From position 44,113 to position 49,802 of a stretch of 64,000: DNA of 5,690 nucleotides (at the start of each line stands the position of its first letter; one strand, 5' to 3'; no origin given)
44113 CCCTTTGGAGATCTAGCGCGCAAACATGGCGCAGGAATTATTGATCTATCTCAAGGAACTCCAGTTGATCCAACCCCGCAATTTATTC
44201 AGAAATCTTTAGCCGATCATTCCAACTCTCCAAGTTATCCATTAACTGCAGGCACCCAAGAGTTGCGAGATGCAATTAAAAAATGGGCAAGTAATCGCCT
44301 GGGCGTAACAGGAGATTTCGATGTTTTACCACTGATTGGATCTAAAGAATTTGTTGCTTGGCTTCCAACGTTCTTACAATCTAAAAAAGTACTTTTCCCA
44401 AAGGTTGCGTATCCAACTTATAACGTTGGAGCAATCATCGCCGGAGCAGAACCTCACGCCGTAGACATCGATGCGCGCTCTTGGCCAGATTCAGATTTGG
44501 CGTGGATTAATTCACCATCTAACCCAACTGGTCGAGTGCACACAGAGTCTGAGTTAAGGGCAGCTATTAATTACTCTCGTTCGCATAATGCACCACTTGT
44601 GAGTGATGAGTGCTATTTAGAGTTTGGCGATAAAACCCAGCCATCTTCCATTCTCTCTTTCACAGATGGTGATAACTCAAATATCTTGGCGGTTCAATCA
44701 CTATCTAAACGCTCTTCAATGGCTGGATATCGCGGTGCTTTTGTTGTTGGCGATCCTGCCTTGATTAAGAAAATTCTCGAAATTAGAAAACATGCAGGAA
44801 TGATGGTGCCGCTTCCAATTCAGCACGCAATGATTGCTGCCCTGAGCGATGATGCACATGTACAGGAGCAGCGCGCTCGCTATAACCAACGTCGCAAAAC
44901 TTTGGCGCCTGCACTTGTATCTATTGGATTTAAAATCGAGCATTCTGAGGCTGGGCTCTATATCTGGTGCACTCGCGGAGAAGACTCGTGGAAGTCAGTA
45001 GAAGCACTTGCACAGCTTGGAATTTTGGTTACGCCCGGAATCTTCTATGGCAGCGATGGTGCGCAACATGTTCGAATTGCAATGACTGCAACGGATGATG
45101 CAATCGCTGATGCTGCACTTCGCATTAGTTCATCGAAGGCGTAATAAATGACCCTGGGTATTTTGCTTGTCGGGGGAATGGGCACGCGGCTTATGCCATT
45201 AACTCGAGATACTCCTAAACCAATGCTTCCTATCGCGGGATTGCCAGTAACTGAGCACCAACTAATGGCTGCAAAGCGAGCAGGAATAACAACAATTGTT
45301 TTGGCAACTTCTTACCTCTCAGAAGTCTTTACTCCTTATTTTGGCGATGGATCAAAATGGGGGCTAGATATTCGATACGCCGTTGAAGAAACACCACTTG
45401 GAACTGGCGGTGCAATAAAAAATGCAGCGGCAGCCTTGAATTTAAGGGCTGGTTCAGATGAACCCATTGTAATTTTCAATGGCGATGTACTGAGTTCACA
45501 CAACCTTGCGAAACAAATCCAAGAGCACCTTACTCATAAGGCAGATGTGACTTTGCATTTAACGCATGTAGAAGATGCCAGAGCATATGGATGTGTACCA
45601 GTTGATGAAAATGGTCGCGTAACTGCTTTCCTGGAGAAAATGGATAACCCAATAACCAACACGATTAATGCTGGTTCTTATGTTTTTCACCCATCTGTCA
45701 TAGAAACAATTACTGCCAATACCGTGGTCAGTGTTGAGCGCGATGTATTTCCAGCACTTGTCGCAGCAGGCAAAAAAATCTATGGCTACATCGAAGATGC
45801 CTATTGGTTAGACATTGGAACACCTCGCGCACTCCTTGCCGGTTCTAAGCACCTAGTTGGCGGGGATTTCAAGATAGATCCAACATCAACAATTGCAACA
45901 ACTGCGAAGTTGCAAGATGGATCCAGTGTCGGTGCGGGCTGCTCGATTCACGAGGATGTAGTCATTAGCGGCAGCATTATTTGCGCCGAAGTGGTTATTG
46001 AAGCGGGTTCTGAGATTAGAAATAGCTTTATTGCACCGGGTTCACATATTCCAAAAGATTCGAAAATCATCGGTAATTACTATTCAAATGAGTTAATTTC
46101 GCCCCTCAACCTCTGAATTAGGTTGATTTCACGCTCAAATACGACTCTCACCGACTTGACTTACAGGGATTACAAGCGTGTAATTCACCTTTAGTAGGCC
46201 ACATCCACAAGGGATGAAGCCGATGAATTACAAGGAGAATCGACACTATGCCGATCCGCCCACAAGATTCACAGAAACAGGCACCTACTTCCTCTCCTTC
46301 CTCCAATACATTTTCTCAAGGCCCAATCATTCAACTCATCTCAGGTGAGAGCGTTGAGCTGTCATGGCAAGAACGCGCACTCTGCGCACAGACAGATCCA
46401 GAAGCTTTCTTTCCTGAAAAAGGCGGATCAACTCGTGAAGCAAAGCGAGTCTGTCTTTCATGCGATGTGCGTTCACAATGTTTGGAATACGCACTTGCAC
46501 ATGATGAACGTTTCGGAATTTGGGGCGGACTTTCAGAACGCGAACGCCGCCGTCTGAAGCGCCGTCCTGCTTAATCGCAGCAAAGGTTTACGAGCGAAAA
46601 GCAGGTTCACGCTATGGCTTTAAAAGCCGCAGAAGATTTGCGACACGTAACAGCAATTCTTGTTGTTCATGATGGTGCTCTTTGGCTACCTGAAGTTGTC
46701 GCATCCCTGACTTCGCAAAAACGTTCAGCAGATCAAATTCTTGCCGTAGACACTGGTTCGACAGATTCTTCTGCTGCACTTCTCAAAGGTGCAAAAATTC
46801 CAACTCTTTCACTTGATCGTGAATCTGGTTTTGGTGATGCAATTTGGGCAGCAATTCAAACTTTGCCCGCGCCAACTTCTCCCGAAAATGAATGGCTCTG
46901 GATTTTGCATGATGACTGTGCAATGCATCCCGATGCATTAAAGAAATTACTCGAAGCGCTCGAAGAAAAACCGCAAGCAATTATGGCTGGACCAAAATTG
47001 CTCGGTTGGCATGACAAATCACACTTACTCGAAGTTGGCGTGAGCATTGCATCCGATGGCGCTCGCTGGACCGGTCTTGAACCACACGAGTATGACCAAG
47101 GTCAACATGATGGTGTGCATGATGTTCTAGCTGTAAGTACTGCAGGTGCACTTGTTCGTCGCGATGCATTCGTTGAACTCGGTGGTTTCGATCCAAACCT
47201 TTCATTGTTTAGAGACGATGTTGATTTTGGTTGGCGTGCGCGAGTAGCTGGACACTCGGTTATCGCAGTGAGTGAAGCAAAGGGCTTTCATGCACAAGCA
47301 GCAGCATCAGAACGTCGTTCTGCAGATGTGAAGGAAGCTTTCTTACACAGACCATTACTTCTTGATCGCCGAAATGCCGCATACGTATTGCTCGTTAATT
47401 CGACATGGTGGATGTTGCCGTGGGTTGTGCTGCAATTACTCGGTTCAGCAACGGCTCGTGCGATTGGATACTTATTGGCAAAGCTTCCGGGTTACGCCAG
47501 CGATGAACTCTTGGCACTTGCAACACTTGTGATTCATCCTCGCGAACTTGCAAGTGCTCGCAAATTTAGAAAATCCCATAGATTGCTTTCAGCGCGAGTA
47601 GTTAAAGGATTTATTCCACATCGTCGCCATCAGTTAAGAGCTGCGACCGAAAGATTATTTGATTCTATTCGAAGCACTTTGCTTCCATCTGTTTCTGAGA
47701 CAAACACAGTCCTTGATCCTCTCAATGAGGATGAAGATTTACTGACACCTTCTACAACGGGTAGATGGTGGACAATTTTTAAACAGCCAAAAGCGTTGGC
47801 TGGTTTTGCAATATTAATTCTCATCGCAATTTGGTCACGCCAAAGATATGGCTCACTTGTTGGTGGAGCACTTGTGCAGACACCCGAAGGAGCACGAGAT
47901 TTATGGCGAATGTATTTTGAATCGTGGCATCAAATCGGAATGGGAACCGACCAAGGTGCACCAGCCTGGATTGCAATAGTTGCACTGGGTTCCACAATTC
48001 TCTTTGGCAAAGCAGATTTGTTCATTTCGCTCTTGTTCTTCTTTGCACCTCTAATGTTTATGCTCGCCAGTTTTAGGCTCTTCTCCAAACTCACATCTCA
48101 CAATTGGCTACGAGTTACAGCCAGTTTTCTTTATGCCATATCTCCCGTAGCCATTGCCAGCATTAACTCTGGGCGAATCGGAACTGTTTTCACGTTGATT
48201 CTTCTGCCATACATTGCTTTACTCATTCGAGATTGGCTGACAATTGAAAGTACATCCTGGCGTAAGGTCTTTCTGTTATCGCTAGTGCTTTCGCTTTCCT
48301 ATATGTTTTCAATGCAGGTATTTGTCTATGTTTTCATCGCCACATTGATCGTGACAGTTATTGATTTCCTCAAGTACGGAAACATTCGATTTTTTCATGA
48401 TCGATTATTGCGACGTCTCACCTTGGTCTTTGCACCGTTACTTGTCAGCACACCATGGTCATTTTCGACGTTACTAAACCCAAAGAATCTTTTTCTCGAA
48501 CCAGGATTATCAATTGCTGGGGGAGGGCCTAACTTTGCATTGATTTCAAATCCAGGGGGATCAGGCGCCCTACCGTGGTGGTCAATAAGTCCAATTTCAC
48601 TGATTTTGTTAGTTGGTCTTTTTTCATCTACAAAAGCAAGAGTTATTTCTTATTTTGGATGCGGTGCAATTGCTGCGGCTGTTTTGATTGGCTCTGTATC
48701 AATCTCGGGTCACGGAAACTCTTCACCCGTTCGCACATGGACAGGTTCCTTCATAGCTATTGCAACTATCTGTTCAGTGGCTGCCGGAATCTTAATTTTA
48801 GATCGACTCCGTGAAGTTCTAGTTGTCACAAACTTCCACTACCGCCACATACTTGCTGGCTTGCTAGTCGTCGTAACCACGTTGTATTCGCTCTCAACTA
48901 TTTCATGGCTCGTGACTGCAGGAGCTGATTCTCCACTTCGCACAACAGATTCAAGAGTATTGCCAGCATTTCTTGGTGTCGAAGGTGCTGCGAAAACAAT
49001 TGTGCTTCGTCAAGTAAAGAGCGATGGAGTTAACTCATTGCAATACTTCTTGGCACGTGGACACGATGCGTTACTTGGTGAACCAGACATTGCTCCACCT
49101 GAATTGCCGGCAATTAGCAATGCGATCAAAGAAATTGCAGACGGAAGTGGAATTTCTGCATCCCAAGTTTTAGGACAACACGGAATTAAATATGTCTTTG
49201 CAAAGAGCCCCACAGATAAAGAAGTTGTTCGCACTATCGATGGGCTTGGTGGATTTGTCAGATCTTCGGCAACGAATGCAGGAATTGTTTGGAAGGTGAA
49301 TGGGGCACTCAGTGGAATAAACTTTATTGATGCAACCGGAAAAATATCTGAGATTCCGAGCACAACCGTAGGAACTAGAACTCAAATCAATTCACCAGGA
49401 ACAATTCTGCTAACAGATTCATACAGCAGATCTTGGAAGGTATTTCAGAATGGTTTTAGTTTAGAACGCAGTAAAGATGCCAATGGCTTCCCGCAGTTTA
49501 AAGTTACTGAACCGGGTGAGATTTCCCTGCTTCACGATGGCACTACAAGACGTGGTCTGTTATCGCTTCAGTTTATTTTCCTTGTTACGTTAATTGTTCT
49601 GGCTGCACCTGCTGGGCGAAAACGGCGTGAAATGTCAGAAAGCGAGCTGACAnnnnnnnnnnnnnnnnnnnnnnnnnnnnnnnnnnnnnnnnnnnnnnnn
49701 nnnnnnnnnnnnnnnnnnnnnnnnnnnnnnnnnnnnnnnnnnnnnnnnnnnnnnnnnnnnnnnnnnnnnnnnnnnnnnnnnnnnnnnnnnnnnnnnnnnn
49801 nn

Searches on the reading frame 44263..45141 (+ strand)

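Call 78: search_protein_families(library=pfam, proteins=[window:44263-45141:+], max_evalue=1e-8)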
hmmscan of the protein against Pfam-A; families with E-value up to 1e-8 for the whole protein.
window:44263-45141:+ (293 aa): 1 family
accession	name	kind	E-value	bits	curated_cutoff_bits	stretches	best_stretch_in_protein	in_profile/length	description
PF00155.27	Aminotran_1_2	-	4.1e-36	125.3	19.7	1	2-285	48-358/361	Aminotransferase class I and II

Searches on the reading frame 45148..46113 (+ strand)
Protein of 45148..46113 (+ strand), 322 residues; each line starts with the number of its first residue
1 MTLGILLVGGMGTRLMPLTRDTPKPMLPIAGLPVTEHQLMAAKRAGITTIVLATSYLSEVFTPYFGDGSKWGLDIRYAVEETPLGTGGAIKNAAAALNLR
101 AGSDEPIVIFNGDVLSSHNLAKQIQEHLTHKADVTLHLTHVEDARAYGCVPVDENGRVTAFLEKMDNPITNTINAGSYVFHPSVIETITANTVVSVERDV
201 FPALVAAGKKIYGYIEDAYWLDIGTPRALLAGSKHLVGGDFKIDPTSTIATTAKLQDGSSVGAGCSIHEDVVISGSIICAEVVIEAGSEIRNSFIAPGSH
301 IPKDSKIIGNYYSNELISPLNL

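Call 79: search_protein_families(library=pfam, proteins=[window:45148-46113:+], max_evalue=1e-8)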
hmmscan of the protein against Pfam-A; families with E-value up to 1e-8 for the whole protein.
window:45148-46113:+ (322 aa): 2 families
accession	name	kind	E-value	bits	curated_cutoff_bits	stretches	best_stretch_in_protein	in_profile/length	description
PF00483.29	NTP_transferase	-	1.2e-49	169.5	21.2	1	4-235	2-241/245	Nucleotidyl transferase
PF25084.1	LbH_EIF2B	-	8.5e-10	39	54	1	237-307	18-87/105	EIF2B subunit epsilon LbH domain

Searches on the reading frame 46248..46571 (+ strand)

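Call 79: search_protein_families(library=pfam, proteins=[window:46248-46571:+], max_evalue=1e-8)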
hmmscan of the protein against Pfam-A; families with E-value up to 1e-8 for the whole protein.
window:46248-46571:+ (108 aa): 1 family
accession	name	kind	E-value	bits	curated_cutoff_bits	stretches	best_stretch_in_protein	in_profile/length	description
PF02467.21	Whib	-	1.6e-27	96.3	23.6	1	40-103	1-65/65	Transcription factor WhiB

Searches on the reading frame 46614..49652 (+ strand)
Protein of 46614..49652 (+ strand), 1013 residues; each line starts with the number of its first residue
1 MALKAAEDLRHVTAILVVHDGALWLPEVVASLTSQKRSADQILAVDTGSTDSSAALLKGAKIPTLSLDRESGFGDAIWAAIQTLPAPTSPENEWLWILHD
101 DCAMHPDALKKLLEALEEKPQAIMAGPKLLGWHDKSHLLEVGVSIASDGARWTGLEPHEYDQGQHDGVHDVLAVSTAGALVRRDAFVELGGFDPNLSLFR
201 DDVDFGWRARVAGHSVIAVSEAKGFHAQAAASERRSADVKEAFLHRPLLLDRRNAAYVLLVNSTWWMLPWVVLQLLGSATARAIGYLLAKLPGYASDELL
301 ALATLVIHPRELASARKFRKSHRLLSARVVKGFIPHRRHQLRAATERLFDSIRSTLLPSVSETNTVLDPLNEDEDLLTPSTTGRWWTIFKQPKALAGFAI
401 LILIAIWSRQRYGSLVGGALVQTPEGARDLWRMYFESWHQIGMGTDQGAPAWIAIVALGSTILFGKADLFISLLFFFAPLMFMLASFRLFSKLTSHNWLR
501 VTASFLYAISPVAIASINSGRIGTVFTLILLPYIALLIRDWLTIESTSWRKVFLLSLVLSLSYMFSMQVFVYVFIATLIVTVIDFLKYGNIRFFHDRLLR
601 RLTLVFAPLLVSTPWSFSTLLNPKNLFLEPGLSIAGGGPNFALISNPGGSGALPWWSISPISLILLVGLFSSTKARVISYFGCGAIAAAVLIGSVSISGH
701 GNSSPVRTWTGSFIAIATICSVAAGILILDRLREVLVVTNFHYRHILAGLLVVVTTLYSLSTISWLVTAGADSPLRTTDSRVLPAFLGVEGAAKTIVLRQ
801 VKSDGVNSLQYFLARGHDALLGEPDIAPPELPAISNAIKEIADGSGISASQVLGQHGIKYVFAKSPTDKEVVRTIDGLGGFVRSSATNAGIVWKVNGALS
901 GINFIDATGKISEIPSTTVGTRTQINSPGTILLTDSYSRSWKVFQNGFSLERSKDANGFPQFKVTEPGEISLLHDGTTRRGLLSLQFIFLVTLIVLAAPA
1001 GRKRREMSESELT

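Call 79: search_protein_families(library=pfam, proteins=[window:46614-49652:+], max_evalue=1e-8)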
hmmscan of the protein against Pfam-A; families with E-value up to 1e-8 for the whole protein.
window:46614-49652:+ (1013 aa): 2 families
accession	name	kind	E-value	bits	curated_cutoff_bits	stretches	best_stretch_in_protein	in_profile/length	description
PF13641.12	Glyco_tranf_2_3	-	2.7e-13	50.9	27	1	27-222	18-207/230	Glycosyltransferase like family 2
PF00535.33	Glycos_transf_2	-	1.1e-12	48.6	23.3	1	14-123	2-110/168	Glycosyl transferase family 2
